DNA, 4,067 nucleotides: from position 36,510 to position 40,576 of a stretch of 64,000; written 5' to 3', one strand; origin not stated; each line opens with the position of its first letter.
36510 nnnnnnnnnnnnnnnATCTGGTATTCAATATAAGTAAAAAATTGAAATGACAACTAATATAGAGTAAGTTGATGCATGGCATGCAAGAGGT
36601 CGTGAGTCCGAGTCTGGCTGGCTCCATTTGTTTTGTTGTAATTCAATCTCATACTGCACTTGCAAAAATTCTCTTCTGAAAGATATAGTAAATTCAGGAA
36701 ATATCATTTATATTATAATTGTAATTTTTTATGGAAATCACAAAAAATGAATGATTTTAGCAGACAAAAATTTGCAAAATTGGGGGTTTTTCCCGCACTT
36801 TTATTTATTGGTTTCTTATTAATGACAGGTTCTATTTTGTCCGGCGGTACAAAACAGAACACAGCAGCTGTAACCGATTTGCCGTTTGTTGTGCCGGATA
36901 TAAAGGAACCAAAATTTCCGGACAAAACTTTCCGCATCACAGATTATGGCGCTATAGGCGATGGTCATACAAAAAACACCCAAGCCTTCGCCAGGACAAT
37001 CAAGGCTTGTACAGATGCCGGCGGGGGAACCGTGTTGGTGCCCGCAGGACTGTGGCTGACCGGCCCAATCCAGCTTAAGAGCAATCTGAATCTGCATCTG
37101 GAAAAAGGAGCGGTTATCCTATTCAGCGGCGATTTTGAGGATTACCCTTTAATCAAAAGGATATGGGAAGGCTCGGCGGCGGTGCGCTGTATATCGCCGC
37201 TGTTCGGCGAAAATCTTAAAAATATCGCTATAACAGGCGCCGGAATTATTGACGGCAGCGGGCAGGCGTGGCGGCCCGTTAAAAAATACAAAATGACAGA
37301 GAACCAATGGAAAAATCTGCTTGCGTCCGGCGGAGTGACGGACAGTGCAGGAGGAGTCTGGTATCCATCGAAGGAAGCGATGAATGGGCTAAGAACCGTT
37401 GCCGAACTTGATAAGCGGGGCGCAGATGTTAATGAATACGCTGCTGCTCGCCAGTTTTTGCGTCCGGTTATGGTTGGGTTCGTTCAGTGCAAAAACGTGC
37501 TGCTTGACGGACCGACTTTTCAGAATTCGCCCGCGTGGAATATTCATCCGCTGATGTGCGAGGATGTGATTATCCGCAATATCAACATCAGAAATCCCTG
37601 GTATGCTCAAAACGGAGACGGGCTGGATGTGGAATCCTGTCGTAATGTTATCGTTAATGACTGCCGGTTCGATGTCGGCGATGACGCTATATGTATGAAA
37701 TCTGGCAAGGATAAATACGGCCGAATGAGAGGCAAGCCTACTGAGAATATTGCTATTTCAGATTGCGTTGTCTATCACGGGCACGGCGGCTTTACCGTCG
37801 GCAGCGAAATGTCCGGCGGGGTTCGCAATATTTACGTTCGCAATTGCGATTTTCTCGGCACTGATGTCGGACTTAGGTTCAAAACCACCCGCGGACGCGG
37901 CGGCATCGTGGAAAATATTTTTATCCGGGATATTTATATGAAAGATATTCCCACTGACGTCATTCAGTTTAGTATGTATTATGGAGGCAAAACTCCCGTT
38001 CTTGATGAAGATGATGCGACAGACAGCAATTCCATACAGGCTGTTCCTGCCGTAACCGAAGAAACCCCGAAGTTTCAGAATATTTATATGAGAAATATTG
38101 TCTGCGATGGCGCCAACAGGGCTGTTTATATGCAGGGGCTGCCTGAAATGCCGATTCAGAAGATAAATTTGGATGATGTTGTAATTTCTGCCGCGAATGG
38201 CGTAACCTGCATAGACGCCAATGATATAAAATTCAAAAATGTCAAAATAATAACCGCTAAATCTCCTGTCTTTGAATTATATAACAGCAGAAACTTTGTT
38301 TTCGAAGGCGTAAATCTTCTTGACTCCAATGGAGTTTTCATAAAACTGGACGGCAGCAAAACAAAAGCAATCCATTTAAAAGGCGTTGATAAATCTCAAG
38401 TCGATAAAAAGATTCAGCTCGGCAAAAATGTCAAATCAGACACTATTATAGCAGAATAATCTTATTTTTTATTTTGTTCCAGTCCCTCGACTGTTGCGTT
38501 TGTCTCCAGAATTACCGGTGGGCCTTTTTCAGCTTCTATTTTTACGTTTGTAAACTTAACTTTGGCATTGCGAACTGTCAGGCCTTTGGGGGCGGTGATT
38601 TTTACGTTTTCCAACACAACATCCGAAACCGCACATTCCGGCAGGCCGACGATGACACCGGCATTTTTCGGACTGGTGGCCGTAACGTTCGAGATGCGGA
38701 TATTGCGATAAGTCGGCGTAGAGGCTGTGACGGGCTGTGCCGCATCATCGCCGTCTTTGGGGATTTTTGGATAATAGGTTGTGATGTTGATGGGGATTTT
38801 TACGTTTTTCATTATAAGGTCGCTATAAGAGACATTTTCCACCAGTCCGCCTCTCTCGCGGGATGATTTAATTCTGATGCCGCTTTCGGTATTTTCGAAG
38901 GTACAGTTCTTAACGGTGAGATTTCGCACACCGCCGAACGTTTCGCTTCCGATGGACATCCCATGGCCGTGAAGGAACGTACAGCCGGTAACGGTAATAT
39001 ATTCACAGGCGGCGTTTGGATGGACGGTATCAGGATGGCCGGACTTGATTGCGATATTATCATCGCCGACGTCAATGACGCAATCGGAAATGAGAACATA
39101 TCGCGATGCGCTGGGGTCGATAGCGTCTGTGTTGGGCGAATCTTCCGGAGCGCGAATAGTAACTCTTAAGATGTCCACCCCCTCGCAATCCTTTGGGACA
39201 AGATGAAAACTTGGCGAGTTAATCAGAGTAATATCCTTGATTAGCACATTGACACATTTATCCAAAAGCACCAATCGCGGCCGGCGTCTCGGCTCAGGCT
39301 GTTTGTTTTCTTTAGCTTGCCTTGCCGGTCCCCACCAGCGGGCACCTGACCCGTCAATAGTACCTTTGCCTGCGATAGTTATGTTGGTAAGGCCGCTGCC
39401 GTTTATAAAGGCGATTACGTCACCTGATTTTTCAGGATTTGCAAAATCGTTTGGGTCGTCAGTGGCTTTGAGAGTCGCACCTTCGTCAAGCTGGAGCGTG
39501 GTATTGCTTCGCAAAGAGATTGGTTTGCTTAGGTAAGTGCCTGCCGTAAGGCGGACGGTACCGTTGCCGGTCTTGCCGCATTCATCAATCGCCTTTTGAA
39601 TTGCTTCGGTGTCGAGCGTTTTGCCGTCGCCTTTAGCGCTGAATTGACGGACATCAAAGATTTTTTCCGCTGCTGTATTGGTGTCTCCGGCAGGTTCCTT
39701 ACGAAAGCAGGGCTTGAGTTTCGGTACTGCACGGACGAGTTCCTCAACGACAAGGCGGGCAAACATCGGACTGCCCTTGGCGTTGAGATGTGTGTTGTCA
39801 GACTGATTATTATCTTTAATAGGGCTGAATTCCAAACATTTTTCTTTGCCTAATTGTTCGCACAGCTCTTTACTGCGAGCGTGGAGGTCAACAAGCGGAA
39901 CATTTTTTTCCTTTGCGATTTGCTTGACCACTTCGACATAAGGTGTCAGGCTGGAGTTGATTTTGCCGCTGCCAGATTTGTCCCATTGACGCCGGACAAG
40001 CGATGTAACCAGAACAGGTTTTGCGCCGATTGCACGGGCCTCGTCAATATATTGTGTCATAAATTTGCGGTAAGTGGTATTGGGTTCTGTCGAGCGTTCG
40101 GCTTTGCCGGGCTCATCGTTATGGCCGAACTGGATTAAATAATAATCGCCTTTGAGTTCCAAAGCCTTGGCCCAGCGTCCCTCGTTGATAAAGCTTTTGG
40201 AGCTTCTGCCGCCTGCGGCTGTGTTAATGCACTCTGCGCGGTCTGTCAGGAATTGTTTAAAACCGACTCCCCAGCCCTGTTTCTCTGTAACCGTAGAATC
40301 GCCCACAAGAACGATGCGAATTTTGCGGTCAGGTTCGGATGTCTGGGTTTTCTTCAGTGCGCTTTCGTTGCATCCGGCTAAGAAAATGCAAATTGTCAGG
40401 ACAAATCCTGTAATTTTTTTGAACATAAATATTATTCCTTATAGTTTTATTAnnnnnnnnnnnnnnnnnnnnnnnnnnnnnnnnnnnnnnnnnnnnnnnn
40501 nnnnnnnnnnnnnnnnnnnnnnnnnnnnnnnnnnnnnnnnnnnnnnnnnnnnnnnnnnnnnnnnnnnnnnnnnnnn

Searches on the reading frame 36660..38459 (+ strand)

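Call 21: search_protein_families(library=ncbifam, proteins=[window:36660-38459:+])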
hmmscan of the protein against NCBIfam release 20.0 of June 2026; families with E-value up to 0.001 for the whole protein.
window:36660-38459:+ (599 aa): 5 families
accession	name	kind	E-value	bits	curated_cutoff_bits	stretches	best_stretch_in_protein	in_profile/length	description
NF049892.1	AlphdgalacturondseBT4155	equivalog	3.5e-92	309.5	800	2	239-524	177-448/454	alpha-d-galacturonidase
NF051860.1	PolglcturonPglAAgro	equivalog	3.1e-77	260.3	600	2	268-513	226-468/502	polygalacturonase PglA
NF049899.1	RhamgalacuronBT4153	equivalog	5.2e-44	150.6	650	2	243-410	157-327/432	rhamnogalacturonidase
NF049898.1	RhamgalacuronBT4146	equivalog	3.9e-43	147.8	500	2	93-372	1-228/445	rhamnogalacturonidase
NF051861.1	PolglcturonPglBAgro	equivalog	7.8e-41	140.2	600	2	267-427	123-280/437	polygalacturonase PglB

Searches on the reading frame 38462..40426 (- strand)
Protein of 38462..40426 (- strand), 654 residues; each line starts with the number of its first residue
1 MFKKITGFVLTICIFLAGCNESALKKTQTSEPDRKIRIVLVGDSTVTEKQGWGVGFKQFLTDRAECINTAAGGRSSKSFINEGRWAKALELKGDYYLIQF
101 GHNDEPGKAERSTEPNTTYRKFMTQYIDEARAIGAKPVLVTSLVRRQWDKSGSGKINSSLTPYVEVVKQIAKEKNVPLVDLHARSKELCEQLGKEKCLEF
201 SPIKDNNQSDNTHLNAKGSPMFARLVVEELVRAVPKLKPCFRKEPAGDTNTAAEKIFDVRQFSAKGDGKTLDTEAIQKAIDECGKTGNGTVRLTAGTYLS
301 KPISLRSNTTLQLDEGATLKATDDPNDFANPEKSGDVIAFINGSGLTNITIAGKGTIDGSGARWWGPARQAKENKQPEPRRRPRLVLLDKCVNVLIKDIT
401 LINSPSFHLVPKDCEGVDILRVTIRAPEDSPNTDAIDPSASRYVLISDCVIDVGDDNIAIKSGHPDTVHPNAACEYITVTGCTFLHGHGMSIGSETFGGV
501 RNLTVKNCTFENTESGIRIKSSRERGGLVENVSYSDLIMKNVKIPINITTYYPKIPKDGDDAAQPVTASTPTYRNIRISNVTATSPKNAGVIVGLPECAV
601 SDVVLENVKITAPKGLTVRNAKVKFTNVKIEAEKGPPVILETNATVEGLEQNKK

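Call 21: search_protein_families(library=ncbifam, proteins=[window:38462-40426:-])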
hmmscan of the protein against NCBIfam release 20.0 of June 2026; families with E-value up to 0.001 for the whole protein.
window:38462-40426:- (654 aa): 7 families
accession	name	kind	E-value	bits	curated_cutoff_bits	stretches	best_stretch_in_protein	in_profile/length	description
NF051860.1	PolglcturonPglAAgro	equivalog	8.5e-65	219.3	600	1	267-612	101-466/502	polygalacturonase PglA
NF049898.1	RhamgalacuronBT4146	equivalog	1.5e-48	165.6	500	2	259-483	1-226/445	rhamnogalacturonidase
NF049899.1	RhamgalacuronBT4153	equivalog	5.9e-48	163.6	650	1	253-629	43-429/432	rhamnogalacturonidase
NF051861.1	PolglcturonPglBAgro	equivalog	2.3e-44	151.8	600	1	271-544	10-285/437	polygalacturonase PglB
NF049892.1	AlphdgalacturondseBT4155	equivalog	2.2e-43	148.6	800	2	377-615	200-436/454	alpha-d-galacturonidase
NF041897.1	pecacetest_PaeY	equivalog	4e-10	39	1000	1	33-111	272-361/549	pectin acetylesterase PaeY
NF042968.1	AcxylEst_AxeA1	equivalog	1.7e-06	26.6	700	1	77-187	328-435/459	acetylxylan esterase AxeA1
